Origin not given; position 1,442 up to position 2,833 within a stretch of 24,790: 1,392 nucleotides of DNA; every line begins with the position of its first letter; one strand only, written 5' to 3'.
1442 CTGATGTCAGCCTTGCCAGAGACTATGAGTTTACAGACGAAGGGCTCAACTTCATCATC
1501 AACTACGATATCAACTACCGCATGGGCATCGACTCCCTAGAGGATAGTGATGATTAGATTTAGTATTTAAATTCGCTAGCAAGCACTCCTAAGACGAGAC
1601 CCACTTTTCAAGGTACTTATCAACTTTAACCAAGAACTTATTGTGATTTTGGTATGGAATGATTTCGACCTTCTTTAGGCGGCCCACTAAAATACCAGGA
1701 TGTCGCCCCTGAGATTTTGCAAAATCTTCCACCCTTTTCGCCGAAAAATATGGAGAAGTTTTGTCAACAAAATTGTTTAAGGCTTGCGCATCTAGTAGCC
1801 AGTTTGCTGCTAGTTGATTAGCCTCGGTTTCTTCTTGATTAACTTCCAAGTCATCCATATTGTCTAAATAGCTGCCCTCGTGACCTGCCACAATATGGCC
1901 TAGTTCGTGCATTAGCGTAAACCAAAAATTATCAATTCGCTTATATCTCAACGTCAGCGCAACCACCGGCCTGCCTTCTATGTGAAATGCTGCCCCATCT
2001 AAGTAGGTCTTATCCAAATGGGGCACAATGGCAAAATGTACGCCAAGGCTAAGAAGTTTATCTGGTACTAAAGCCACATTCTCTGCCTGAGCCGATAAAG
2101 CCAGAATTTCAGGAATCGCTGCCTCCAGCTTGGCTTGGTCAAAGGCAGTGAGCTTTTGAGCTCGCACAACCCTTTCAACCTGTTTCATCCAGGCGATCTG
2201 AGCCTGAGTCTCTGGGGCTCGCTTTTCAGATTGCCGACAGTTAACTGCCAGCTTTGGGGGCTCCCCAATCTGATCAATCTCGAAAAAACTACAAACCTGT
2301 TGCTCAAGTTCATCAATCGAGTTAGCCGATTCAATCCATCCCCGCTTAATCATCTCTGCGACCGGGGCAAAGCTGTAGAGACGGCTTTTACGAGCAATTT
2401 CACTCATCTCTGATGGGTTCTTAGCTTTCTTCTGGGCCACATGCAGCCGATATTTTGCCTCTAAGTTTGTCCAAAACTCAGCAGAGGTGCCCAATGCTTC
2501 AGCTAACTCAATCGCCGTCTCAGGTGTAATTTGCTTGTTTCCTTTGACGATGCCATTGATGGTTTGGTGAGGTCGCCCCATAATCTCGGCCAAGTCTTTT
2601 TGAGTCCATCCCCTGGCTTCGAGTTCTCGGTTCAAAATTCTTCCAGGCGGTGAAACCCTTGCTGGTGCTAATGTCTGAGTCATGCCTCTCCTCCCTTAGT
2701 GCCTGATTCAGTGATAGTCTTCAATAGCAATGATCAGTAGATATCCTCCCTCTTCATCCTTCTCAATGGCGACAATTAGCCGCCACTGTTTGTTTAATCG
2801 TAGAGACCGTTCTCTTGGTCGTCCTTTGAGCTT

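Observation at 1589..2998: higB toxin followed by a HigA antitoxin fused to an ImmA/IrrE HEXXH metallopeptidase (HigB / HigA-peptidase module)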

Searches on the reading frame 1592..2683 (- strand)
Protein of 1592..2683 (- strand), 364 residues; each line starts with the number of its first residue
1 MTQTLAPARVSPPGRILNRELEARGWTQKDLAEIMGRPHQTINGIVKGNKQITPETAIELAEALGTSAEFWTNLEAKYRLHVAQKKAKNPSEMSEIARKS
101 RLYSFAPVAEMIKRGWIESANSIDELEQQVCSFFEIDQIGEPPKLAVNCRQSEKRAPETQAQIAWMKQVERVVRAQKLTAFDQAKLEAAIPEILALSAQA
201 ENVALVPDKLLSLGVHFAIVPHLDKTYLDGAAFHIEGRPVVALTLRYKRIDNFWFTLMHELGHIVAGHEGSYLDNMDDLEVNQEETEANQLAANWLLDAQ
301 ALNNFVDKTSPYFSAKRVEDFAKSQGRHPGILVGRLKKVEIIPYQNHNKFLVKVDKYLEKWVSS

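Call 3: search_protein_families(library=pfam, proteins=[window:1592-2683:-], max_evalue=0.1)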
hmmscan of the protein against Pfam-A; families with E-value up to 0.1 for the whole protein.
window:1592-2683:- (364 aa): 13 families
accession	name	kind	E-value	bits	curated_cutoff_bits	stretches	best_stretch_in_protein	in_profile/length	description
PF01381.28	HTH_3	-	1.4e-11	44.7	23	1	20-70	4-54/55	Helix-turn-helix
PF06114.19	Peptidase_M78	-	5.9e-09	36.2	22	1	223-304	13-94/123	IrrE N-terminal-like domain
PF13560.12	HTH_31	-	3e-06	27.9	27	1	22-68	11-58/64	Helix-turn-helix domain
PF13443.12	HTH_26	-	0.00039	21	22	1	17-67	2-53/63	Cro/C1-type HTH DNA-binding domain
PF15943.11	YdaS_toxin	-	0.0028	17.9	30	0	28-63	11-46/65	Bacterial toxin YdaS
PF13744.12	HTH_37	-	0.0043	17.3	27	0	15-49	21-55/80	Helix-turn-helix domain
PF12802.13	MarR_2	-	0.0054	17.3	27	0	26-47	21-42/61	MarR family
PF13384.12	HTH_23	-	0.012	15.9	24.6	1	21-47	13-39/50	Homeodomain-like domain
PF12844.13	HTH_19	-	0.017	15.5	30.2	1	16-68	3-55/64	Helix-turn-helix domain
PF08325.16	WLM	-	0.02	15.4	26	1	247-292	77-123/190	WLM domain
PF12106.13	Colicin_E5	-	0.05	14.3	25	0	18-43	10-35/88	Colicin E5 ribonuclease domain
PF14247.12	DUF4344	-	0.069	13.4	29.6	0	250-313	90-147/220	Putative metallopeptidase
PF04411.18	PDDEXK_7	-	0.086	13.4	22.1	0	52-93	80-119/164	PD-(D/E)XK nuclease superfamily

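Call 4: search_protein_families(library=ncbifam, proteins=[window:1592-2683:-], max_evalue=0.1)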
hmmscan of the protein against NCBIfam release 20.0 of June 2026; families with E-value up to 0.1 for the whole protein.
window:1592-2683:- (364 aa): 8 families
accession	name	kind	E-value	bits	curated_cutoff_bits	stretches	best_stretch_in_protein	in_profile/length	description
TIGR02607.1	antidote_HigA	equivalog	6.6e-16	57.9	47.7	1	12-85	6-80/81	HigA family addiction module antitoxin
NF052239.1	antitox_spr1629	equivalog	2.5e-06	26.8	335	1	253-308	208-262/377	spr1629 family repressor/antitoxin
TIGR03070.1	couple_hipB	subfamily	0.00045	20.1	71.65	1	22-66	12-56/58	type II toxin-antitoxin system Y4mF family antitoxin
NF007238.0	PRK09672.1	equivalog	0.00097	18.4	274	1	255-299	167-207/309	phage exclusion protein Lit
NF047948.1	male_kill_WMK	equivalog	0.0018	17.8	300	1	24-68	17-61/300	WO male-killing family protein Wmk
NF038310.1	lysogeny_AimR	equivalog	0.019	14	70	1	17-85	1-69/365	AimR family lysis-lysogeny pheromone receptor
NF003162.0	PRK04140.1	equivalog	0.028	13.5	263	0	14-95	128-204/317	transcriptional regulator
TIGR02147.1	Fsuc_second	paralog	0.055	12.9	50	0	26-101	28-107/272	TIGR02147 family protein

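Call 5: search_protein_families(library=padloc, proteins=[window:1592-2683:-], max_evalue=0.1)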
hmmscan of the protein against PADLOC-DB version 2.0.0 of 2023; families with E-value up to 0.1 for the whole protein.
window:1592-2683:- (364 aa): 24 families
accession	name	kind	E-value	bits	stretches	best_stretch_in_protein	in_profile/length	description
PDLC03982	PD-Lambda-2_B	-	2.9e-51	173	1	20-353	67-391/402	-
PDLC03949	RmrA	-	5.4e-10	36.7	2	23-120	13-107/363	-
PDLC03948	RmrA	-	2.1e-09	34.8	2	222-304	175-258/397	-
PDLC03952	RmrA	-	3.7e-09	33.9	2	226-305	193-272/395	-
PDLC03953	RmrA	-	1.7e-08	32.1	2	23-76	16-69/373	-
PDLC03946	RmrA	-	2.2e-08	31.2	2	23-101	13-90/357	-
PDLC03950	RmrA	-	2.7e-08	31.2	1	223-304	167-246/369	-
PDLC03947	RmrA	-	3.8e-08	30.6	2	223-304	178-259/383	-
PDLC03944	RmrA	-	7.3e-08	29.9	1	254-307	200-253/384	-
PDLC03954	RmrA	-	9.8e-08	29.3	1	221-302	176-257/380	-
PDLC03951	RmrA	-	3.3e-07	27.6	2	227-306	177-256/400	-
PDLC03945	RmrA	-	4.7e-07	27.3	1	251-307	206-261/394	-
PDLC04775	PDC-M69A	-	1.1e-06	27.1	1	16-69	11-64/113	-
PDLC04760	PDC-M64C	-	1.5e-06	26.5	1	18-66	32-80/93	-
PDLC04141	capP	-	7.6e-06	23.6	1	255-322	69-136/242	capP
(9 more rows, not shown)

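Call 12: find_homologous_proteins(query=window:1592-2683:-)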
Query window:1592-2683:- (364 aa): 3595 proteins with E <= 0.001 among 8000 candidates; the best 120 are listed.
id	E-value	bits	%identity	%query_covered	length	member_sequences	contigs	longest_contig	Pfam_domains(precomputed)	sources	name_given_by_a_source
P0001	8.6e-241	816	100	100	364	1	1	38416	PF01381.29,PF06114.20,PF13560.13,PF10463.16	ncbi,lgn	-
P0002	5.7e-209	711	86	100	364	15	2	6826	PF01381.29,PF06114.20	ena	-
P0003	2.0e-206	703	85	100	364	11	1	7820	PF01381.29,PF06114.20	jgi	jgi:HTH-type transcriptional regulator/antitoxin HigA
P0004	9.7e-203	691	84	99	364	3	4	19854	PF01381.29,PF06114.20,PF13560.13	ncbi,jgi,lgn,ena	jgi:HTH-type transcriptional regulator/antitoxin HigA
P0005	3.8e-201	685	83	99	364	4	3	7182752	PF01381.29,PF06114.20,PF10463.16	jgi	jgi:HTH-type transcriptional regulator/antitoxin HigA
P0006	6.5e-195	665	80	100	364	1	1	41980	PF01381.29,PF06114.20,PF13560.13,PF10463.16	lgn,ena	-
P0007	5.9e-194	662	80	100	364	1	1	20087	PF01381.29,PF06114.20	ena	-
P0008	7.5e-192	655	81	99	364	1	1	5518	PF01381.29,PF06114.20,PF13560.13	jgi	jgi:HTH-type transcriptional regulator / antitoxin HigA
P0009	3.5e-190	649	79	99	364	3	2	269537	PF01381.29,PF06114.20,PF13560.13,PF10463.16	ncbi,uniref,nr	ncbi:HigA family addiction module antitoxin [Nodosilinea sp. PGN35]|uniref:HigA family addiction mod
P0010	1.4e-189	647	79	99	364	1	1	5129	PF01381.29,PF06114.20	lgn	-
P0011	5.3e-187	639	77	100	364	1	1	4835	PF01381.29,PF06114.20,PF13443.13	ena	-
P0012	9.5e-184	628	75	100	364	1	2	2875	PF01381.29,PF06114.20,PF13560.13,PF10463.16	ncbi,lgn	-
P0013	8.6e-183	625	76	99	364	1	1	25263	PF01381.29,PF06114.20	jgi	jgi:HTH-type transcriptional regulator/antitoxin HigA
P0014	2.3e-175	601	73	98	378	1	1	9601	PF01381.29,PF06114.20,PF13560.13,PF10463.16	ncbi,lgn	-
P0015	2.9e-175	600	73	98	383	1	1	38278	PF01381.29,PF06114.20,PF13560.13,PF10463.16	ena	-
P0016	2.0e-174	597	73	99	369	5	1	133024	PF01381.29,PF06114.20,PF13560.13,PF10463.16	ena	-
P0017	7.9e-172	589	71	99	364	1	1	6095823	PF01381.29,PF06114.20,PF13560.13,PF10463.16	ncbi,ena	-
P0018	1.2e-171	588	72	99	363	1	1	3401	PF01381.29,PF06114.20,PF13560.13,PF10463.16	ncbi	-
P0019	3.8e-171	587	73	99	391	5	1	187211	PF01381.29,PF06114.20,PF13560.13,PF10463.16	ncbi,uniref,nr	ncbi:HigA family addiction module antidote protein (plasmid) [Acaryochloris sp. 'Moss Beach']|uniref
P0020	7.9e-171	586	71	100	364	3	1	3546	PF01381.29,PF06114.20,PF10463.16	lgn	-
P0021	9.3e-165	566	69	99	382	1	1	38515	PF01381.29,PF06114.20,PF13560.13,PF10463.16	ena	-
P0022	2.6e-164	564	69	100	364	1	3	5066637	PF01381.29,PF06114.20,PF10463.16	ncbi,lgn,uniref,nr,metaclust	ncbi:HigA family addiction module antitoxin [Synechococcus sp. PCC 7336]|uniref:HigA family addictio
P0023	4.5e-164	563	71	99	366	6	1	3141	PF01381.29,PF06114.20,PF13560.13,PF10463.16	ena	-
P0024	3.1e-162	557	68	99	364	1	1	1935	PF01381.29,PF06114.20,PF13560.13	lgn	-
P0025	2.5e-161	554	69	100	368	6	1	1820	PF01381.29,PF06114.20,PF13560.13,PF10463.16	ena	-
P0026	3.5e-161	554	73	91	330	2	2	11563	PF06114.20,PF10463.16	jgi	-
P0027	1.6e-160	552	68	98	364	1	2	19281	PF01381.29,PF06114.20,PF13560.13,PF10463.16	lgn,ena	-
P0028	2.1e-159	548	68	98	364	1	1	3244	PF01381.29,PF06114.20,PF13560.13,PF10463.16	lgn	-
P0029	7.4e-159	546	68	100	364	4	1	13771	PF01381.29,PF06114.20,PF13560.13,PF10463.16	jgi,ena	jgi:HTH-type transcriptional regulator/antitoxin HigA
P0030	2.0e-157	542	66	98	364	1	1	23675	PF01381.29,PF06114.20,PF13560.13,PF10463.16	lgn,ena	-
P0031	1.0e-156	539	67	98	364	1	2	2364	PF01381.29,PF06114.20,PF13560.13,PF10463.16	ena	-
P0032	4.2e-156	537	67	98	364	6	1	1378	PF01381.29,PF06114.20,PF13560.13,PF10463.16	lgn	-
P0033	2.1e-153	528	64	99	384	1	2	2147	PF01381.29,PF06114.20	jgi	jgi:HTH-type transcriptional regulator / antitoxin HigA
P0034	8.8e-152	523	65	99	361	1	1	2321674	PF01381.29,PF06114.20,PF10463.16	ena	-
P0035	3.5e-150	518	63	99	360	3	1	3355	PF01381.29,PF06114.20,PF13560.13,PF13443.13,PF10463.16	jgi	jgi:HTH-type transcriptional regulator/antitoxin HigA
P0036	2.9e-149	515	64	98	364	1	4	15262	PF01381.29,PF06114.20,PF13560.13,PF10463.16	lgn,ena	-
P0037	5.3e-149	514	61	100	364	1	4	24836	PF01381.29,PF06114.20,PF10463.16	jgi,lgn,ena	-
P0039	9.5e-149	513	64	99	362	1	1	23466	PF01381.29,PF06114.20,PF13443.13,PF10463.16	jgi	jgi:HTH-type transcriptional regulator/antitoxin HigA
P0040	6.9e-148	510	64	98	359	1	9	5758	PF01381.29,PF06114.20,PF13560.13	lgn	-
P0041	1.4e-147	509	64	98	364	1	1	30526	PF01381.29,PF06114.20,PF13560.13,PF10463.16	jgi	jgi:HTH-type transcriptional regulator / antitoxin HigA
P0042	1.6e-146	506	62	100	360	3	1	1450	PF01381.29,PF06114.20,PF10463.16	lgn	-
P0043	2.6e-146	505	62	99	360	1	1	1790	PF01381.29,PF06114.20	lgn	-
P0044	2.7e-146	505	62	99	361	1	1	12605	PF01381.29,PF06114.20,PF10463.16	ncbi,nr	ncbi:MAG: HigA family addiction module antidote protein [Leptolyngbyaceae cyanobacterium SL_7_1]|nr:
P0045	1.1e-145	503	62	99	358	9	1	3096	PF01381.29,PF06114.20,PF13560.13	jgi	-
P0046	1.2e-145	503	61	100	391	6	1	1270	PF01381.29,PF06114.20,PF10463.16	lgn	-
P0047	1.8e-145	502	61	100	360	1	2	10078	PF01381.29,PF06114.20,PF10463.16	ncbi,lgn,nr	ncbi:MAG TPA: HigA family addiction module antitoxin [Nostocaceae cyanobacterium]|nr:HigA family add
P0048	2.3e-145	502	62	99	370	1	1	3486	PF01381.29,PF06114.20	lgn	-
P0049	3.2e-145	501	62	99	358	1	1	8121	PF01381.29,PF06114.20,PF10463.16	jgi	jgi:HTH-type transcriptional regulator / antitoxin HigA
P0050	4.2e-145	501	63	98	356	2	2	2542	PF01381.29,PF06114.20,PF13560.13,PF10463.16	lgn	-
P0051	8.2e-145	500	62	99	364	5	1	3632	PF01381.29,PF06114.20,PF13560.13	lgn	-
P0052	1.4e-144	499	63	98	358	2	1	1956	PF01381.29,PF06114.20,PF10463.16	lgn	-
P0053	3.1e-144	498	62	98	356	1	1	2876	PF01381.29,PF06114.20,PF10463.16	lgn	-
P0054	3.4e-144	498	62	99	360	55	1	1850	PF01381.29,PF06114.20,PF10463.16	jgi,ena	-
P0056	4.3e-144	498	61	100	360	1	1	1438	PF01381.29,PF06114.20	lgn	-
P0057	5.2e-144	497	62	100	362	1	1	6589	PF01381.29,PF06114.20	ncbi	-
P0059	2.3e-143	495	61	100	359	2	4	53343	PF01381.29,PF06114.20,PF10463.16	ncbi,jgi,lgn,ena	jgi:HTH-type transcriptional regulator/antitoxin HigA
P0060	2.6e-143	495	63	98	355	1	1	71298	PF01381.29,PF06114.20,PF13560.13,PF10463.16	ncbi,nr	ncbi:MAG: HigA family addiction module antitoxin [Oculatellaceae cyanobacterium bins.114]|nr:HigA fa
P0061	2.9e-143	495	62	100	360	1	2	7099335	PF01381.29,PF06114.20,PF10463.16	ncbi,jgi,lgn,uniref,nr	ncbi:MAG: HigA family addiction module antidote protein [Mojavia pulchra JT2-VF2]|jgi:HTH-type trans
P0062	4.1e-143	494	62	100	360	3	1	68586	PF01381.29,PF06114.20,PF10463.16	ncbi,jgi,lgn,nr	ncbi:MAG: HigA family addiction module antidote protein [Komarekiella atlantica HA4396-MV6]|jgi:HTH-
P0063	4.1e-143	494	63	98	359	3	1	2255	PF01381.29,PF06114.20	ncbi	-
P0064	5.1e-143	494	61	100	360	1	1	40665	PF01381.29,PF06114.20,PF10463.16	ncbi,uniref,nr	ncbi:HigA family addiction module antitoxin [Nostoc parmelioides]|uniref:HigA family addiction modul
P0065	6.2e-143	494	63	99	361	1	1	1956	PF01381.29,PF06114.20,PF10463.16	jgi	jgi:HTH-type transcriptional regulator / antitoxin HigA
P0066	7.1e-143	494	60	99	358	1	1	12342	PF01381.29,PF06114.20,PF10463.16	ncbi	-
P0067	7.8e-143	494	63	98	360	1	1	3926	PF01381.29,PF06114.20,PF13560.13,PF10463.16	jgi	jgi:HTH-type transcriptional regulator / antitoxin HigA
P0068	8.2e-143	493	61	98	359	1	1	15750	PF01381.29,PF06114.20,PF10463.16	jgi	jgi:HTH-type transcriptional regulator / antitoxin HigA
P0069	9.9e-143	493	62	98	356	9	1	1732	PF01381.29,PF06114.20,PF10463.16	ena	-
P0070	1.3e-142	493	59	100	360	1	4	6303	PF01381.29,PF06114.20,PF10463.16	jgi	jgi:HTH-type transcriptional regulator / antitoxin HigA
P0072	1.6e-142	492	62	99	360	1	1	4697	PF01381.29,PF06114.20,PF13560.13,PF10463.16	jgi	jgi:HTH-type transcriptional regulator / antitoxin HigA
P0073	2.7e-142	492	63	99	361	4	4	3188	PF01381.29,PF06114.20,PF10463.16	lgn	-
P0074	3.4e-142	491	62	98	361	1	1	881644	PF01381.29,PF06114.20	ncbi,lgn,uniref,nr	ncbi:HigA family addiction module antitoxin [Pseudanabaena sp. PCC 6802]|uniref:HigA family addictio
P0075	4.1e-142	491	61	100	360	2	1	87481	PF01381.29,PF06114.20,PF10463.16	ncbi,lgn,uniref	ncbi:HigA family addiction module antitoxin [Nostoc sp.]|uniref:HigA family addiction module antitox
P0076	4.2e-142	491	59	99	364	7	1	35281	PF01381.29,PF06114.20,PF10463.16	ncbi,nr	ncbi:MAG: HigA family addiction module antitoxin [Nostocales cyanobacterium 94392]|nr:HigA family ad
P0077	4.8e-142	491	61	98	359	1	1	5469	PF01381.29,PF06114.20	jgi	jgi:HTH-type transcriptional regulator / antitoxin HigA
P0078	5.5e-142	491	60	100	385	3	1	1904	PF01381.29,PF06114.20,PF10463.16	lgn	-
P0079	6.8e-142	490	63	95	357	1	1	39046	PF01381.29,PF06114.20,PF10463.16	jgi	jgi:HTH-type transcriptional regulator/antitoxin HigA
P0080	8.8e-142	490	61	99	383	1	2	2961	PF01381.29,PF06114.20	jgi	jgi:HTH-type transcriptional regulator / antitoxin HigA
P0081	8.8e-142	490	62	98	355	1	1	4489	PF01381.29,PF06114.20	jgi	jgi:HTH-type transcriptional regulator / antitoxin HigA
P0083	1.1e-141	490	64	97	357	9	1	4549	PF01381.29,PF06114.20,PF13560.13,PF10463.16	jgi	jgi:HTH-type transcriptional regulator / antitoxin HigA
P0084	1.2e-141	490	62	99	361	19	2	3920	PF01381.29,PF06114.20,PF10463.16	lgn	-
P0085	1.3e-141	489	62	99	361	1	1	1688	PF01381.29,PF06114.20,PF10463.16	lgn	-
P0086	1.8e-141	489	62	98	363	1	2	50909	PF01381.29,PF06114.20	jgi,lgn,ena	jgi:HTH-type transcriptional regulator/antitoxin HigA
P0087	2.4e-141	489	62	99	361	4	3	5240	PF01381.29,PF06114.20,PF13560.13,PF10463.16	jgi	jgi:HTH-type transcriptional regulator / antitoxin HigA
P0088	3.0e-141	488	63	98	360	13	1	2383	PF01381.29,PF06114.20,PF13560.13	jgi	jgi:HTH-type transcriptional regulator / antitoxin HigA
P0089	6.9e-141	487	59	99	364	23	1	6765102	PF01381.29,PF06114.20,PF10463.16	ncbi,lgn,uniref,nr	ncbi:HigA family addiction module antitoxin [Nostoc sp. TCL26-01]|uniref:HigA family addiction modul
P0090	8.8e-141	487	61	97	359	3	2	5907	PF01381.29,PF06114.20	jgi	jgi:HTH-type transcriptional regulator / antitoxin HigA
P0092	9.7e-141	487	60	99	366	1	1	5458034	PF01381.29,PF06114.20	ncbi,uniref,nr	uniref:HigA family addiction module antitoxin n=1 Tax=Trichocoleus desertorum TaxID=1481672 RepID=UP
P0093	1.0e-140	487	61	99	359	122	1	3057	PF01381.29,PF06114.20,PF10463.16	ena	-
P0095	1.4e-140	486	60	99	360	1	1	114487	PF01381.29,PF06114.20,PF10463.16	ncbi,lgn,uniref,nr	ncbi:addiction module antidote protein, HigA family [Nostoc sp. T09]|uniref:HigA family addiction mo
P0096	4.5e-140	484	62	99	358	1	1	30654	PF01381.29,PF06114.20,PF13560.13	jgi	jgi:HTH-type transcriptional regulator / antitoxin HigA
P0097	4.6e-140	484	62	97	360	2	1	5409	PF01381.29,PF06114.20,PF10463.16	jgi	jgi:HTH-type transcriptional regulator / antitoxin HigA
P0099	5.1e-139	481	62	99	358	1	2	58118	PF01381.29,PF06114.20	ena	-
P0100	5.3e-139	481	59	99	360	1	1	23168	PF01381.29,PF06114.20,PF10463.16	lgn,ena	-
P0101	6.2e-139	481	61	100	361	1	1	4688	PF01381.29,PF06114.20,PF10463.16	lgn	-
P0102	6.3e-139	481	60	99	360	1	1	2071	PF01381.29,PF06114.20,PF10463.16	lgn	-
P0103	1.2e-138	480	61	99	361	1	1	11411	PF01381.29,PF06114.20,PF10463.16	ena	-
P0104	2.1e-138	479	60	98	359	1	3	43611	PF01381.29,PF06114.20,PF10463.16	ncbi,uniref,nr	ncbi:HigA family addiction module antitoxin [Nostoc sp. 2RC]|uniref:HigA family addiction module ant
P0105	2.5e-138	479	58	100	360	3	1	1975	PF01381.29,PF06114.20,PF10463.16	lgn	-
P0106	3.2e-138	478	59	100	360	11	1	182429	PF01381.29,PF06114.20,PF10463.16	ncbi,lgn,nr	ncbi:MAG: HigA family addiction module antitoxin [Nostoc sp. SerVER01]|nr:HigA family addiction modu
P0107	8.0e-138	477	59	98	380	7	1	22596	PF01381.29,PF06114.20,PF10463.16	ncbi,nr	ncbi:HigA family addiction module antidote protein [Nostoc sp. HG1]|nr:HigA family addiction module 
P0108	2.3e-137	476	60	100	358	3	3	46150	PF01381.29,PF06114.20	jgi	jgi:HTH-type transcriptional regulator / antitoxin HigA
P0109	6.0e-137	474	61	99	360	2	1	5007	PF01381.29,PF06114.20,PF13560.13,PF10463.16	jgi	jgi:HTH-type transcriptional regulator / antitoxin HigA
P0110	2.5e-136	472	58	100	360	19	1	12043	PF01381.29,PF06114.20,PF10463.16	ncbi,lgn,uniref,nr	ncbi:HigA family addiction module antitoxin [Nostoc sp. NMS4]|uniref:HigA family addiction module an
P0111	9.8e-136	470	57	100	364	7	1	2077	PF01381.29,PF06114.20,PF13560.13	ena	-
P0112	1.6e-135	469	63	92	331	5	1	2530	PF01381.29,PF06114.20,PF10463.16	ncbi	ncbi:MAG: HigA family addiction module antitoxin [Nostoc sp.]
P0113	1.9e-135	469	58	99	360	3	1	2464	PF01381.29,PF06114.20,PF10463.16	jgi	jgi:HTH-type transcriptional regulator / antitoxin HigA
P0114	3.1e-135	469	60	99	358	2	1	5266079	PF01381.29,PF06114.20,PF10463.16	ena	-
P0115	3.6e-135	468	59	98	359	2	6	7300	PF01381.29,PF06114.20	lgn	-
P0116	3.7e-135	468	58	99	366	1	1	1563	PF01381.29,PF06114.20,PF13560.13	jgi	jgi:HTH-type transcriptional regulator / antitoxin HigA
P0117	4.5e-135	468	60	99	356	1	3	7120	PF01381.29,PF06114.20,PF13560.13,PF10463.16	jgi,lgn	jgi:HTH-type transcriptional regulator / antitoxin HigA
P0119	6.5e-135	468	58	100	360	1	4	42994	PF01381.29,PF06114.20,PF10463.16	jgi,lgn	jgi:HTH-type transcriptional regulator/antitoxin HigA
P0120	1.1e-134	467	56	100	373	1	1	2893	PF01381.29,PF06114.20,PF13560.13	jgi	-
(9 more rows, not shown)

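Call 13: find_encoding_contigs(protein=P0001, flank=6000, max_places=3)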
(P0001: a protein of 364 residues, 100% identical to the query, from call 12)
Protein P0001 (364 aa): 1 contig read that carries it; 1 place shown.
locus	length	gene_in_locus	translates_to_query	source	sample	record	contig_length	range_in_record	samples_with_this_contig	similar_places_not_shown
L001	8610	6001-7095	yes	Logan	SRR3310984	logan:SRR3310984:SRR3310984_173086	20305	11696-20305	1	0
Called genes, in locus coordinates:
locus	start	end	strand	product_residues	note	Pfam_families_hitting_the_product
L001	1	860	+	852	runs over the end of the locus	PF07697:7TMR-HDED, PF07698:7TM-7TMR_HD, PF01966:HD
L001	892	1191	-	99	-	-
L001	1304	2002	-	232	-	PF00254:FKBP_C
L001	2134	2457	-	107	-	PF05597:Phasin (weak)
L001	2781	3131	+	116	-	PF13248:Zn_ribbon_3 (weak)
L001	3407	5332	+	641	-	PF00069:Pkinase, PF07714:PK_Tyr_Ser-Thr, PF24017:Beta-prop_SCAP, PF24105:Beta-prop_CAF1B_HIR1, PF24807:WD40_CDC20-Fz, PF25047:Beta-prop_TEP1_2nd, PF25174:Beta-prop_THOC3, PF00400:WD40, +88 more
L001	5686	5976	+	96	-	PF05015:HigB-like_toxin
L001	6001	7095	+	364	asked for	PF01381:HTH_3, PF13560:HTH_31 (faint), PF06114:Peptidase_M78, PF10463:Peptidase_U49 (weak)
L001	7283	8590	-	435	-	PF01145:Band_7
